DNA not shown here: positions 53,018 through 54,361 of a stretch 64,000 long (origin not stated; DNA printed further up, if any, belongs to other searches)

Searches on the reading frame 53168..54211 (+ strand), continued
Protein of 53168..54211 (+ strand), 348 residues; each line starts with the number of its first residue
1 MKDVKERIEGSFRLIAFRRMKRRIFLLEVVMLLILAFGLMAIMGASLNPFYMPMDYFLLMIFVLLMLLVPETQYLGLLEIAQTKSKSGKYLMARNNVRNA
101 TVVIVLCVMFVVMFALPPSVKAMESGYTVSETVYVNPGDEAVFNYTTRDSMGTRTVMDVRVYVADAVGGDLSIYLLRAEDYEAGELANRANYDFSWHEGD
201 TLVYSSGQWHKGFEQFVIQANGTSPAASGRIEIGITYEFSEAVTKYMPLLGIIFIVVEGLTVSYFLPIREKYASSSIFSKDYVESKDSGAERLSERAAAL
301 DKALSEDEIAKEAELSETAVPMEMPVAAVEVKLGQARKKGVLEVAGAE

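Call 68: find_encoding_contigs(protein=P0064, flank=8000, max_places=2)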
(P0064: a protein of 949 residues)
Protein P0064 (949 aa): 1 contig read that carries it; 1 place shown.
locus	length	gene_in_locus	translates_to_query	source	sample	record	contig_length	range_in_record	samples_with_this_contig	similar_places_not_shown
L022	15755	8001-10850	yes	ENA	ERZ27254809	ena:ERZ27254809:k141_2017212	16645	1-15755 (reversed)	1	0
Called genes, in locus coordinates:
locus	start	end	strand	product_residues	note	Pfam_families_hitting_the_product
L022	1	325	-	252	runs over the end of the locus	PF00005:ABC_tran, PF13304:AAA_21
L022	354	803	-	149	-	PF00903:Glyoxalase (weak), PF22677:Ble-like_N (weak)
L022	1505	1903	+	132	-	PF02310:B12-binding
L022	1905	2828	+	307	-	PF03308:MeaB, PF13604:AAA_30 (faint), PF02492:cobW (weak)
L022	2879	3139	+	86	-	-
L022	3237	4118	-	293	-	PF22199:FKBP26_IF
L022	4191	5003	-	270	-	PF00382:TFIIB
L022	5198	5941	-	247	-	-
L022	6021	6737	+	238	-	PF01963:TraB_PrgY_gumN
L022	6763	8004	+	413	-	PF01896:DNA_primase_S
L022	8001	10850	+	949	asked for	PF13432:TPR_16 (weak), PF14559:TPR_19 (weak), PF13432:TPR_16 (weak), PF14559:TPR_19, PF12895:ANAPC3 (weak), PF13432:TPR_16 (weak), PF13428:TPR_14 (weak), PF14520:HHH_5, +23 more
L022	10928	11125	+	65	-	PF01775:Ribosomal_L18A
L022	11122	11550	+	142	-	PF02996:Prefoldin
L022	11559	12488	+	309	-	PF06414:Zeta_toxin (faint), PF02881:SRP54_N (weak), PF13401:AAA_22 (weak), PF13604:AAA_30, PF00448:SRP54, PF13207:AAA_17 (weak)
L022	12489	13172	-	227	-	PF00535:Glycos_transf_2, PF13641:Glyco_tranf_2_3 (weak)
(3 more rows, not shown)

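Call 69: find_encoding_contigs(protein=P0028, flank=8000, max_places=2)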
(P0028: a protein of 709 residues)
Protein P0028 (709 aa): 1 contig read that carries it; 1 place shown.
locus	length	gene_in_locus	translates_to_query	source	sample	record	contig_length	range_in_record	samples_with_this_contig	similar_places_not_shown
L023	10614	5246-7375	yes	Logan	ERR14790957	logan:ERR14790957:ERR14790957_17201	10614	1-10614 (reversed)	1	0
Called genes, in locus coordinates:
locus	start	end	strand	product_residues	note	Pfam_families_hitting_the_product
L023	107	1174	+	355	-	PF02350:Epimerase_2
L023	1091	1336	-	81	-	-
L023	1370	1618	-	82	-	PF05175:MTS, PF06325:PrmA, PF13847:Methyltransf_31, PF13649:Methyltransf_25, PF08241:Methyltransf_11 (weak), PF08242:Methyltransf_12 (weak)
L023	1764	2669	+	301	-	PF01694:Rhomboid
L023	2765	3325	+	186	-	PF19769:CPxCG_zf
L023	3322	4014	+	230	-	PF01963:TraB_PrgY_gumN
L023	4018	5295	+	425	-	PF01896:DNA_primase_S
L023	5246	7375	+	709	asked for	PF25062:ARM_TT21_N (weak), PF14559:TPR_19, PF13432:TPR_16, PF00515:TPR_1, PF13432:TPR_16, PF14559:TPR_19, PF12826:HHH_2, PF14520:HHH_5, +22 more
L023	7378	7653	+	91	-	PF01775:Ribosomal_L18A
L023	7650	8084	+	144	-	PF02996:Prefoldin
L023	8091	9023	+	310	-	PF02881:SRP54_N, PF25199:nSTAND_NTPase5 (faint), PF06414:Zeta_toxin (weak), PF00448:SRP54, PF13401:AAA_22 (weak), PF13604:AAA_30, PF13671:AAA_33 (weak), PF13207:AAA_17 (weak)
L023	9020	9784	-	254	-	PF00535:Glycos_transf_2, PF13641:Glyco_tranf_2_3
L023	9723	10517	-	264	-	PF00535:Glycos_transf_2, PF10111:Glyco_tranf_2_2, PF13641:Glyco_tranf_2_3, PF13632:Glyco_trans_2_3 (weak)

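Call 70: list_cluster_members(proteins=[P0162, P0044, P0047, P0058, P0073, P0080, P0100, P0117, P0041, P0074])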
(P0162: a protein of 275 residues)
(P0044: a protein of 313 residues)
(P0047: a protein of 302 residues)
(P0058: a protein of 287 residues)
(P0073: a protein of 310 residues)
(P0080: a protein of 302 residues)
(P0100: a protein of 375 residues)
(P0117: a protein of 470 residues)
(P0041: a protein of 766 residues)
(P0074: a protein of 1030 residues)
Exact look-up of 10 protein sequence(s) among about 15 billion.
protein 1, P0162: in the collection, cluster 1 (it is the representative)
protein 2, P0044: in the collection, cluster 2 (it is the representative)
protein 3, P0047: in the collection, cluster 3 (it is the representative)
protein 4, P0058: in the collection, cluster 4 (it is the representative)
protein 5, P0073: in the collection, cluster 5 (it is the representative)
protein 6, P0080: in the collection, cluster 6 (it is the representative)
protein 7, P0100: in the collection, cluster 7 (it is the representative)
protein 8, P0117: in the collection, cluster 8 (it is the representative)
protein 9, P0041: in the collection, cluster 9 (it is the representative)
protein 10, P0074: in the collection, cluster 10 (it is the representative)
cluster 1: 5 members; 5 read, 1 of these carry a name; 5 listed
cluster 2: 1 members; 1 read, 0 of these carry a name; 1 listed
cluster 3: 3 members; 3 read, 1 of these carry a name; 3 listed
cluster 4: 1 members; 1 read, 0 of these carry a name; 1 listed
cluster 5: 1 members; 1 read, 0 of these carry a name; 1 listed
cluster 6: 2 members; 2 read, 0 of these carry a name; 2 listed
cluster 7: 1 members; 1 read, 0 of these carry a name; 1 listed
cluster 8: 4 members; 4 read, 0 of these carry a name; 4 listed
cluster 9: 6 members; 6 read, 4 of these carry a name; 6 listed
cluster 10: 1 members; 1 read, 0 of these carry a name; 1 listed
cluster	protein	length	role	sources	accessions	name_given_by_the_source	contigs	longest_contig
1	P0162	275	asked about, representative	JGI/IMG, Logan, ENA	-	-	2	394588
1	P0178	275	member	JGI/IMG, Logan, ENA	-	hypothetical protein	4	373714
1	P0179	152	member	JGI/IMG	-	-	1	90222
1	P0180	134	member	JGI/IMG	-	-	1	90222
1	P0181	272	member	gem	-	-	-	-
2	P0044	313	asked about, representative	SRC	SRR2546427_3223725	-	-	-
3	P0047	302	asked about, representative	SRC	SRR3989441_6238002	-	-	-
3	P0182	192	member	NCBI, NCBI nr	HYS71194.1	MAG TPA: hypothetical protein VEM95_02115, partial [Thermoplasmata archaeon] | hypothetical protein [Thermoplasmata archaeon]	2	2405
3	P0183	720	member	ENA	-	-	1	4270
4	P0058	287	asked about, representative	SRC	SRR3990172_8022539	-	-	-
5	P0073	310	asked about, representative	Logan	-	-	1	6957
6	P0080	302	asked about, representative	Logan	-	-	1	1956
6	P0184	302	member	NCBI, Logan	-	-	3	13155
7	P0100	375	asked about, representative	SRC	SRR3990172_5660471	-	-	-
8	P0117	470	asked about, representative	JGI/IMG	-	-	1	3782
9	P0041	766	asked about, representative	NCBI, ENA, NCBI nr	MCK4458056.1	MAG: tetratricopeptide repeat protein [Thermoplasmata archaeon] | tetratricopeptide repeat protein [Thermoplasmata archaeon]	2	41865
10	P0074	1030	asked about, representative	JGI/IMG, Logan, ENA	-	-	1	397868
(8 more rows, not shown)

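Call 82: find_homologous_proteins(query=P0162, max_evalue=0.001)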
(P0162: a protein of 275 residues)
Query P0162 (275 aa): 1 proteins with E <= 0.001 among 2959 candidates.
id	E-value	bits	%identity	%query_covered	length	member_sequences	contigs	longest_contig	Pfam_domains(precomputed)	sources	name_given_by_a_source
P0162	2.2e-167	573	100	100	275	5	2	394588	-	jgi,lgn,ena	-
